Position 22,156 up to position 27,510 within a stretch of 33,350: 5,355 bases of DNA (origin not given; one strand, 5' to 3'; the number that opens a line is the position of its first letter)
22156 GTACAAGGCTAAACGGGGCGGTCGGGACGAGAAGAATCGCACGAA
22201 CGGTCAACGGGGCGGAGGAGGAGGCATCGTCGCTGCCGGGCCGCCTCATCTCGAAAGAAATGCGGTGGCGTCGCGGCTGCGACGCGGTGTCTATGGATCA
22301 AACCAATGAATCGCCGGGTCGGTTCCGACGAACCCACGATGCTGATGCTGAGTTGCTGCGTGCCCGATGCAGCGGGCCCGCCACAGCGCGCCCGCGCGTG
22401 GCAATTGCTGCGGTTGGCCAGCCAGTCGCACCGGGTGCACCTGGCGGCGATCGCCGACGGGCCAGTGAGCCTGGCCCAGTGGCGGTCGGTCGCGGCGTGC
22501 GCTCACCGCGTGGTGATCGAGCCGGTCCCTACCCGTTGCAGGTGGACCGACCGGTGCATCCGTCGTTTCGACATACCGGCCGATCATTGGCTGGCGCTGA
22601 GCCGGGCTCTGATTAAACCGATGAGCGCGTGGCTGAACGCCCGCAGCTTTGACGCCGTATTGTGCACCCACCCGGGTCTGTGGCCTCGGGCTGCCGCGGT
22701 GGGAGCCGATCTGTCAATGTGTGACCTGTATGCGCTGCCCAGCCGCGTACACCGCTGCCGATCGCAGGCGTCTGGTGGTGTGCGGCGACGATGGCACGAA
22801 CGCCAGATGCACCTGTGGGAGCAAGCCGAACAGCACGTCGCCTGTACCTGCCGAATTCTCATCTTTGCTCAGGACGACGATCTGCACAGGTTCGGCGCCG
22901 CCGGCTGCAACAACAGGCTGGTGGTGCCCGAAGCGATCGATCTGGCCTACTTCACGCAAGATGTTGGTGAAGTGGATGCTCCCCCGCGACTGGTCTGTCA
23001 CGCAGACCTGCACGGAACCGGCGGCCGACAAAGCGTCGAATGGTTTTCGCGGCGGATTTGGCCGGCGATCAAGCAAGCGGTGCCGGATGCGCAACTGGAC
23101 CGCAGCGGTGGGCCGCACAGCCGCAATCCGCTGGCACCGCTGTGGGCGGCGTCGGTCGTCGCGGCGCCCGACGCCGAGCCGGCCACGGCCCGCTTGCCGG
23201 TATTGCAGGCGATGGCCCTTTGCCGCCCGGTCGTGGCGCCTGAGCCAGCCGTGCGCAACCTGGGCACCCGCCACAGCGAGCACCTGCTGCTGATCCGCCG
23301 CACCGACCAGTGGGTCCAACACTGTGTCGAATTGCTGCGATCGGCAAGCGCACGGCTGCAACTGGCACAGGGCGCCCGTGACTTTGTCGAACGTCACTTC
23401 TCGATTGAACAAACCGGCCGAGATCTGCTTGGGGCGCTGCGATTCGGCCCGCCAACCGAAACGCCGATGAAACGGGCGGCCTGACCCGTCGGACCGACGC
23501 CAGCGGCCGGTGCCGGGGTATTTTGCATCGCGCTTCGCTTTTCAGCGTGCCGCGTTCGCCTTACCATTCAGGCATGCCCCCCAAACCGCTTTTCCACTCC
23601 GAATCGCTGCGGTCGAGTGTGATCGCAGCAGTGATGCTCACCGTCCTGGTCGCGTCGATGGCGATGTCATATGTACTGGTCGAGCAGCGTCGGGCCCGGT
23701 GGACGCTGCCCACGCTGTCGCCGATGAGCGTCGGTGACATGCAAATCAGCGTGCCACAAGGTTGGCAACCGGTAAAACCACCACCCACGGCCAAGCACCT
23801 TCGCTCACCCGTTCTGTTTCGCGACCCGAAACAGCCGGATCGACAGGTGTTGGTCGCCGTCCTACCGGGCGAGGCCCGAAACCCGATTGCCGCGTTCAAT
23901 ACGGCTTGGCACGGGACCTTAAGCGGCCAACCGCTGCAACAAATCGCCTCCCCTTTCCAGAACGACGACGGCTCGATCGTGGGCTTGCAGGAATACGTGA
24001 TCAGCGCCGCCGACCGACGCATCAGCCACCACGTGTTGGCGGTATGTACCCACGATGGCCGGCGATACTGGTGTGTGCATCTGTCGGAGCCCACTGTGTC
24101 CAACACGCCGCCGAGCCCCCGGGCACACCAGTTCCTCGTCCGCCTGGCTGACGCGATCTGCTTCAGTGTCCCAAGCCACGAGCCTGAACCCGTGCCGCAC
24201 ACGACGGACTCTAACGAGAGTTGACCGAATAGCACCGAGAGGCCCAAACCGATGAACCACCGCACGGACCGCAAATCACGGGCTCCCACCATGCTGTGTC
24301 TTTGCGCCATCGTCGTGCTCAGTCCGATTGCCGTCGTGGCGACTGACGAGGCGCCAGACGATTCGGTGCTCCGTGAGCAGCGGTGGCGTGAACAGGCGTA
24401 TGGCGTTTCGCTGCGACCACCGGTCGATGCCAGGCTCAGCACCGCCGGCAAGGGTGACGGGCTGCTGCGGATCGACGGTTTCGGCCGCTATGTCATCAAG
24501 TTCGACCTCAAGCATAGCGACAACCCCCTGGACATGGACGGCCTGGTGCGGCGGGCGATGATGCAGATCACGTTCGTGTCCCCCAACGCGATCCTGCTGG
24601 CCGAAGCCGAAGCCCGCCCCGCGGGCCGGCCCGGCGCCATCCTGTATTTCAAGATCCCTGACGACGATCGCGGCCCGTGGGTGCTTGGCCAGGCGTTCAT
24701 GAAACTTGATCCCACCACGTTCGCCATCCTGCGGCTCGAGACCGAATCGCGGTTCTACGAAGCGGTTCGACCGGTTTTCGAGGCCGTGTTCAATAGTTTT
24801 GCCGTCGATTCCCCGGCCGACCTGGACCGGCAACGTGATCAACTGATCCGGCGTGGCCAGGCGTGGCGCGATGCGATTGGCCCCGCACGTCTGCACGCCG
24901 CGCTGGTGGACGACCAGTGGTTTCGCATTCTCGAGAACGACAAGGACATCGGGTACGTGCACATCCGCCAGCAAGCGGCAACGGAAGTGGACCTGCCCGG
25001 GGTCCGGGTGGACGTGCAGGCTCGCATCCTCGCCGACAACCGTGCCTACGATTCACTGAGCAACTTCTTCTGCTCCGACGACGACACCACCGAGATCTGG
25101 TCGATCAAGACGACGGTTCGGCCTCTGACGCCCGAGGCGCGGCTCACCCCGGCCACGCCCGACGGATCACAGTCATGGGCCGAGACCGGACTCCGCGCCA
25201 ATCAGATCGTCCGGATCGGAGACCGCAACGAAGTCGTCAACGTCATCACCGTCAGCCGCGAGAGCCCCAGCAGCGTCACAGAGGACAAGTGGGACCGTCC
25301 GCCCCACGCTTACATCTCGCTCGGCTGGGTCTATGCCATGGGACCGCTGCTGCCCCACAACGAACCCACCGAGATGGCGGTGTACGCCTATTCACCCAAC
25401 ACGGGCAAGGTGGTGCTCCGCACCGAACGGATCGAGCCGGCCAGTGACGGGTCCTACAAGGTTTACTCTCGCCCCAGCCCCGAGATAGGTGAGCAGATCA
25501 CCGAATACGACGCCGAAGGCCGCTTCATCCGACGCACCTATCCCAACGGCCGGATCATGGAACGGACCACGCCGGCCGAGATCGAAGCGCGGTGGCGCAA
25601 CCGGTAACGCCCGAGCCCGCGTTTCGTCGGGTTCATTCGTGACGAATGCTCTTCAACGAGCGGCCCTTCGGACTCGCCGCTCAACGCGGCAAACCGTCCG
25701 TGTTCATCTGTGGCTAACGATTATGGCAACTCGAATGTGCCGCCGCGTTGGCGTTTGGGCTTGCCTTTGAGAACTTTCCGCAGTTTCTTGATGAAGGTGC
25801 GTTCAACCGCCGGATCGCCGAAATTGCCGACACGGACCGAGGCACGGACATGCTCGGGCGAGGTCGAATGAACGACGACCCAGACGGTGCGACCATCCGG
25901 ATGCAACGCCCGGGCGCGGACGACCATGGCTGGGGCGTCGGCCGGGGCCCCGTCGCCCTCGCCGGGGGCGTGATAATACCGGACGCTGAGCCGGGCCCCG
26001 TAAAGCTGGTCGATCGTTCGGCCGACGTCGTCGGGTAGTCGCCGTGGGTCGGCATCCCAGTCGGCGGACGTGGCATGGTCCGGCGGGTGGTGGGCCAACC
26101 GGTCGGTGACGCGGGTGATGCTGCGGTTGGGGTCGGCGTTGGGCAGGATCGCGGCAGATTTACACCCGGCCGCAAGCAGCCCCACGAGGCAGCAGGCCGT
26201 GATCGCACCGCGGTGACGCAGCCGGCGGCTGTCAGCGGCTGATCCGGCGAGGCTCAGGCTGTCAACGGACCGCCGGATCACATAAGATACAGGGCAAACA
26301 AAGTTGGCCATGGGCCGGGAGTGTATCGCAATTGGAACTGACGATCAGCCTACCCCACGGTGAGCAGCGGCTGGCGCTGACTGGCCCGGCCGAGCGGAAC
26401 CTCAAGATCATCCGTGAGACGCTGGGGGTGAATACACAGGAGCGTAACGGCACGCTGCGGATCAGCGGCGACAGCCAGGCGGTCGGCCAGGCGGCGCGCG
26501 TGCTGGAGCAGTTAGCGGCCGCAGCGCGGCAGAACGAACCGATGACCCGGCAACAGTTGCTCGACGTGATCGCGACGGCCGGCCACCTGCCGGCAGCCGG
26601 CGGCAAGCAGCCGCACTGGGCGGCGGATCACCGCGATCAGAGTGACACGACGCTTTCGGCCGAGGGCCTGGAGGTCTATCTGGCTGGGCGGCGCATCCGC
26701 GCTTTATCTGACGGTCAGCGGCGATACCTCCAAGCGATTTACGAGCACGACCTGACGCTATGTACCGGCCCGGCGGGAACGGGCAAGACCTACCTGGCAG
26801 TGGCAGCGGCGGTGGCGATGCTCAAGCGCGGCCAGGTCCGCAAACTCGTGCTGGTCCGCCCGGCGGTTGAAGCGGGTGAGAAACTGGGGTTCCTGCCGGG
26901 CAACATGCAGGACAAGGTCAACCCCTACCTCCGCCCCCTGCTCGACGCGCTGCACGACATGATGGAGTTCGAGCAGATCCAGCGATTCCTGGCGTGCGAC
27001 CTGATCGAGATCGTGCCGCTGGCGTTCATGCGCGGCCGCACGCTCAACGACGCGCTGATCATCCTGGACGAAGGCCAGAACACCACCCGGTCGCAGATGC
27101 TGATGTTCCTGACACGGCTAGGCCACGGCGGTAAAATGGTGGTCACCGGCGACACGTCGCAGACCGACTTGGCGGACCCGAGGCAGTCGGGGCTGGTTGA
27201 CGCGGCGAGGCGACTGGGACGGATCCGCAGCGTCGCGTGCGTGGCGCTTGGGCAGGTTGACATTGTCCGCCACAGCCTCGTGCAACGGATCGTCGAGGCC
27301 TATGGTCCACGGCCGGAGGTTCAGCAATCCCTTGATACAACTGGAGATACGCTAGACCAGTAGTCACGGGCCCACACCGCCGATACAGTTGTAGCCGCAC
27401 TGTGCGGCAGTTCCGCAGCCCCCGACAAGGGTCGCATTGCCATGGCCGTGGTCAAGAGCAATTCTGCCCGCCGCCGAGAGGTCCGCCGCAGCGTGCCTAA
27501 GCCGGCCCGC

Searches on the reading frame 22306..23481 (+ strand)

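Call 11: search_protein_families(library=pfam, proteins=[window:22306-23481:+], max_evalue=0.001)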
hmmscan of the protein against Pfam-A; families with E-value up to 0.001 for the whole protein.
window:22306-23481:+ (392 aa): 1 family
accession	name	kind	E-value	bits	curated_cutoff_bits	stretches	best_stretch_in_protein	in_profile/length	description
PF13692.12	Glyco_trans_1_4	-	0.00032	21.4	27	0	281-345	76-141/142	Glycosyl transferases group 1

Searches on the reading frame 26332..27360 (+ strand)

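Call 12: search_protein_families(library=pfam, proteins=[window:26332-27360:+], max_evalue=0.001)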
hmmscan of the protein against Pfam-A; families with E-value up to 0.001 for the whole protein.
window:26332-27360:+ (343 aa): 6 families
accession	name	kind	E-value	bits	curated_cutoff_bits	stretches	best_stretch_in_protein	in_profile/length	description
PF02562.22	PhoH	-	2.9e-84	282.1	27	1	122-324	2-204/205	PhoH-like protein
PF13604.12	AAA_30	-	1.9e-10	41.3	27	1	125-278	2-128/191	AAA domain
PF13245.12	AAA_19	-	2.1e-09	38.1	25.1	1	130-278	2-129/134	AAA domain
PF13481.12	AAA_25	-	0.00044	20.4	27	0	137-168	31-61/195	AAA domain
PF13401.12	AAA_22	-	0.00052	20.8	27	0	140-264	6-108/130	AAA domain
PF01695.23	IstB_IS21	-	0.00098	19.1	24.1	0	142-170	95-123/238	IstB-like ATP binding protein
